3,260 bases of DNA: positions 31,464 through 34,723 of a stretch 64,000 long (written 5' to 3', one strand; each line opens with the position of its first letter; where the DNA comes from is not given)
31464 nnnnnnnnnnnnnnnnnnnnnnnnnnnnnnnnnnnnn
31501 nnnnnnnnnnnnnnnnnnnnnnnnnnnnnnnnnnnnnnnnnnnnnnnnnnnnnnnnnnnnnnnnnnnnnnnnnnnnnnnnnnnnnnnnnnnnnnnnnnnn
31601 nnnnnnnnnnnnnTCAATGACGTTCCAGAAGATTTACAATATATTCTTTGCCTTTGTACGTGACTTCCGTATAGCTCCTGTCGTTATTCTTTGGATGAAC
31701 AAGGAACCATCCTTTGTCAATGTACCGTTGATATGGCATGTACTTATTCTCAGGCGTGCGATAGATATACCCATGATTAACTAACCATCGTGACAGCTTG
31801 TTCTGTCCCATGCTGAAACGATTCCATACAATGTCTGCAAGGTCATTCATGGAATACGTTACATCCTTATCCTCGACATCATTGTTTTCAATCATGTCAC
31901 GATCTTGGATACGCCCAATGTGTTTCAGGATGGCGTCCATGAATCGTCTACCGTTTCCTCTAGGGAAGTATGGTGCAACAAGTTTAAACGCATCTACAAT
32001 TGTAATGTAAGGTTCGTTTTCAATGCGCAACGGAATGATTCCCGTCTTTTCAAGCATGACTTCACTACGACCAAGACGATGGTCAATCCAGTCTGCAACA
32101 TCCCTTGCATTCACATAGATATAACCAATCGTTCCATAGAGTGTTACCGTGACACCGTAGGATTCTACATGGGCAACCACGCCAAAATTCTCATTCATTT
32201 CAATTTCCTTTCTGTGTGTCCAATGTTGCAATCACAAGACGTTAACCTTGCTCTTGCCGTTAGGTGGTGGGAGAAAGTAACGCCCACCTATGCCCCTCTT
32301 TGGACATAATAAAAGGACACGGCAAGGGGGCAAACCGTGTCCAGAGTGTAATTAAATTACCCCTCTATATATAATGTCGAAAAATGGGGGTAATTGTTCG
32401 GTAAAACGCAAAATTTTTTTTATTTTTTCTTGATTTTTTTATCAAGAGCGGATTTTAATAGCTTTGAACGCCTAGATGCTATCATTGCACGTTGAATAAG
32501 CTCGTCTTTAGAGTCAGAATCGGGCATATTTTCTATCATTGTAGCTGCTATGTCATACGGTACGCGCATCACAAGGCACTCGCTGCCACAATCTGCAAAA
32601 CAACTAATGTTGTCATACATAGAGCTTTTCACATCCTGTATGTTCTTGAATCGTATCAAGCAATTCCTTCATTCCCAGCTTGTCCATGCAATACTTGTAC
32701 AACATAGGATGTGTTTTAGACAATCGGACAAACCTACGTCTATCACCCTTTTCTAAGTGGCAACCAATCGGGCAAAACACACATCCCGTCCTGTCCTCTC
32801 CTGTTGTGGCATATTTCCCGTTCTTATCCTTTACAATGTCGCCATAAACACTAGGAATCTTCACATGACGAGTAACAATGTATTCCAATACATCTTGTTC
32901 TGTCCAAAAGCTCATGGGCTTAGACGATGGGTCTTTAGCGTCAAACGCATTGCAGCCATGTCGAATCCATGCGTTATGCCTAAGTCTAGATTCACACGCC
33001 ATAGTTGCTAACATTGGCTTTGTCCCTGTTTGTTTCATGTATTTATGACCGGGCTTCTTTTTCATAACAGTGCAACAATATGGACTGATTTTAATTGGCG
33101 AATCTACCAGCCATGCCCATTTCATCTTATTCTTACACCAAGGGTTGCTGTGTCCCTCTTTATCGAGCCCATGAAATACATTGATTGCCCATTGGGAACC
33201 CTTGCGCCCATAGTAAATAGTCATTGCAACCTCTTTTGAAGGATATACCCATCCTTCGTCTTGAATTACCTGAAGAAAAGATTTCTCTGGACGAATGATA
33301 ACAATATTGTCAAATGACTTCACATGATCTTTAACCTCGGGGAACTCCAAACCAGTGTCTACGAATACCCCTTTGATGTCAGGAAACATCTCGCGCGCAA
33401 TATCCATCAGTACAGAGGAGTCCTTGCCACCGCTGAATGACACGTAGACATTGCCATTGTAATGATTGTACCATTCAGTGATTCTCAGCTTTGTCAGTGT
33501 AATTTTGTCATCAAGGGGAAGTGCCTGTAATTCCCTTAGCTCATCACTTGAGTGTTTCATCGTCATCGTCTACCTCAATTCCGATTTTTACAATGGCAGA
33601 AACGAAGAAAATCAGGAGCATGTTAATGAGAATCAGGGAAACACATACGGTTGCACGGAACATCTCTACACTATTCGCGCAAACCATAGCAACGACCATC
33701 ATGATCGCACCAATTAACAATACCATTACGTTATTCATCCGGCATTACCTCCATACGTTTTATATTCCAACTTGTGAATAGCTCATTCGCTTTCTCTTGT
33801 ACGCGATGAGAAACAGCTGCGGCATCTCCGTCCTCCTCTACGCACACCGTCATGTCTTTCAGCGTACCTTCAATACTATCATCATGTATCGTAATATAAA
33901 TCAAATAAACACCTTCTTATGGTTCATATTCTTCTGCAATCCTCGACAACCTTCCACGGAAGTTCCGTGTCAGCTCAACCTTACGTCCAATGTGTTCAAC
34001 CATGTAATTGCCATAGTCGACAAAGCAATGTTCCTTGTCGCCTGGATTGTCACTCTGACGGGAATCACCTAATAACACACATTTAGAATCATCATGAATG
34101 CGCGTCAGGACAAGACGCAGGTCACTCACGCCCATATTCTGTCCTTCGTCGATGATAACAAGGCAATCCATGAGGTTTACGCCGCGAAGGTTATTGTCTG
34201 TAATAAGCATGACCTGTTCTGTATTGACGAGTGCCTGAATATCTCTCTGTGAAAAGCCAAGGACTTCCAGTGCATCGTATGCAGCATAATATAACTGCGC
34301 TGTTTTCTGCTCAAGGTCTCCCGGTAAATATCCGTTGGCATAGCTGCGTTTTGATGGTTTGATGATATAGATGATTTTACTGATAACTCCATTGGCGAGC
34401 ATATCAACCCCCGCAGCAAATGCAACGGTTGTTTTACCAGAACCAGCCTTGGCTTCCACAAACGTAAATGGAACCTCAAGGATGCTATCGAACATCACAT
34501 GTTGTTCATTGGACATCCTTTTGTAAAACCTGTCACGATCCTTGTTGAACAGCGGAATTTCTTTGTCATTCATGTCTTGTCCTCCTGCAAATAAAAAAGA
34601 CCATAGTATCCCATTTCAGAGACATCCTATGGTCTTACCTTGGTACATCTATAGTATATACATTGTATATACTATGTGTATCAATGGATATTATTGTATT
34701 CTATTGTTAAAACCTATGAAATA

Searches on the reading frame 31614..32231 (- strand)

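Call 13: search_protein_families(library=phrogs, proteins=[window:31614-32231:-])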
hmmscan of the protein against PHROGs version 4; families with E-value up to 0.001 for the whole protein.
window:31614-32231:- (205 aa): 3 families
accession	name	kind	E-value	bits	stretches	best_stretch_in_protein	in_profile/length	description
phrog_63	-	transcription regulation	4.2e-14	53.7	1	122-203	271-357/431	anti-repressor Ant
phrog_130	-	transcription regulation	1.5e-10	41.7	1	123-204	322-410/480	anti-repressor Ant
phrog_9438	-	transcription regulation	8.9e-08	33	1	113-202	12-111/121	anti-repressor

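Call 83: search_protein_families(library=ncbifam, max_evalue=0.1, proteins=[window:31614-32231:-])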
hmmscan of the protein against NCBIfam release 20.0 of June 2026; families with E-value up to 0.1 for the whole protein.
window:31614-32231:- (205 aa): 0 families

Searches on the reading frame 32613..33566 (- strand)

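Call 25: search_protein_families(library=pfam, max_evalue=0.01, proteins=[window:32613-33566:-])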
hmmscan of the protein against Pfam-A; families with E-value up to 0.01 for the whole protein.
window:32613-33566:- (317 aa): 1 family
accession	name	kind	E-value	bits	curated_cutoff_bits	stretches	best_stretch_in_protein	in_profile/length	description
PF01507.26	PAPS_reduct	-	4.5e-16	59.8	22.5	2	40-85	2-47/175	Phosphoadenosine phosphosulfate reductase domain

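Call 26: search_protein_families(library=phrogs, max_evalue=0.001, proteins=[window:32613-33566:-])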
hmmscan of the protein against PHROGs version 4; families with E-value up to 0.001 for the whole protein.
window:32613-33566:- (317 aa): 3 families
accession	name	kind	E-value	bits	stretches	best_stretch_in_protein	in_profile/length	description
phrog_424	-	moron, auxiliary metabolic gene and host takeover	1.4e-41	143.9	1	9-298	135-366/460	phosphoadenosine phosphosulfate reductase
phrog_2302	-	moron, auxiliary metabolic gene and host takeover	7.8e-13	49.1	1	21-86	12-82/381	phosphoadenosine phosphosulfate reductase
phrog_15238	-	unknown function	9.1e-08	33.2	1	34-95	8-80/215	-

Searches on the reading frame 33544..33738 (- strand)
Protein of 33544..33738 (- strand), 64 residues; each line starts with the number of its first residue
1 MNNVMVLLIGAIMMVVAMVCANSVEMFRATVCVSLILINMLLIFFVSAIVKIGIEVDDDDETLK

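Call 83: search_protein_families(library=ncbifam, max_evalue=0.1, proteins=[window:33544-33738:-])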
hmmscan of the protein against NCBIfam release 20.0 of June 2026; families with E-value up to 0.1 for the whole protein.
window:33544-33738:- (64 aa): 1 family
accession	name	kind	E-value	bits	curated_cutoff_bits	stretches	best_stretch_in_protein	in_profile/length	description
NF002774.0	PRK02868.1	equivalog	0.073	12.8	227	1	6-54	94-144/248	YciC family protein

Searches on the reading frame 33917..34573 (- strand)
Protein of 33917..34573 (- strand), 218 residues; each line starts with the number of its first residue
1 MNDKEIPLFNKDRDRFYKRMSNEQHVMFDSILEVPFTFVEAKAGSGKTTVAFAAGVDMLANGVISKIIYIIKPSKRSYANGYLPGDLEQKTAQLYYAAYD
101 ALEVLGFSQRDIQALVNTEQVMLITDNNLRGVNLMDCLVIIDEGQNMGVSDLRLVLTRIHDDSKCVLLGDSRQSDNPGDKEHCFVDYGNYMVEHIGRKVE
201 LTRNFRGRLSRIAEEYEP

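Call 13: search_protein_families(library=phrogs, proteins=[window:33917-34573:-])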
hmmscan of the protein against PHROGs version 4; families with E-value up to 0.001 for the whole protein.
window:33917-34573:- (218 aa): 4 families
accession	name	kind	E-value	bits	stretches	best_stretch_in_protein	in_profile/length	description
phrog_170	-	other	1.3e-43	150.7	1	18-211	74-271/323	PhoH-like phosphate starvation-inducible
phrog_2765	-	other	5e-32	112.3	1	22-215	237-441/443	PhoH-like phosphate starvation-inducible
phrog_32482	-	other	2.6e-05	24.1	1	45-175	406-535/589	PhoH-like phosphate starvation-inducible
phrog_1967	-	DNA, RNA and nucleotide metabolism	0.00038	20.2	0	17-69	150-201/776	DNA helicase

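Call 18: find_related_loci(query=window:33917-34573:-, collection=viral_contigs, flank=6000)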
Query window:33917-34573:- (218 aa) in viral_contigs; peptide patterns used: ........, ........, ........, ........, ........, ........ (x = any residue, [..] = any of these).
59 stretches matched a pattern; 5 encode a relative of the query (tblastn E <= 1e-3); 4 distinct loci.
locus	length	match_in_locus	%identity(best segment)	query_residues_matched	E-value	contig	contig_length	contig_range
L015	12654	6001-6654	98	1-218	2e-148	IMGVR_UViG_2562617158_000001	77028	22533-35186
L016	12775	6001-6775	97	1-217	3e-146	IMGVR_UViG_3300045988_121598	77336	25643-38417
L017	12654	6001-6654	98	1-218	1e-147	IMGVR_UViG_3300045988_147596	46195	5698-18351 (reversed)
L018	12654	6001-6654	99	1-218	1e-148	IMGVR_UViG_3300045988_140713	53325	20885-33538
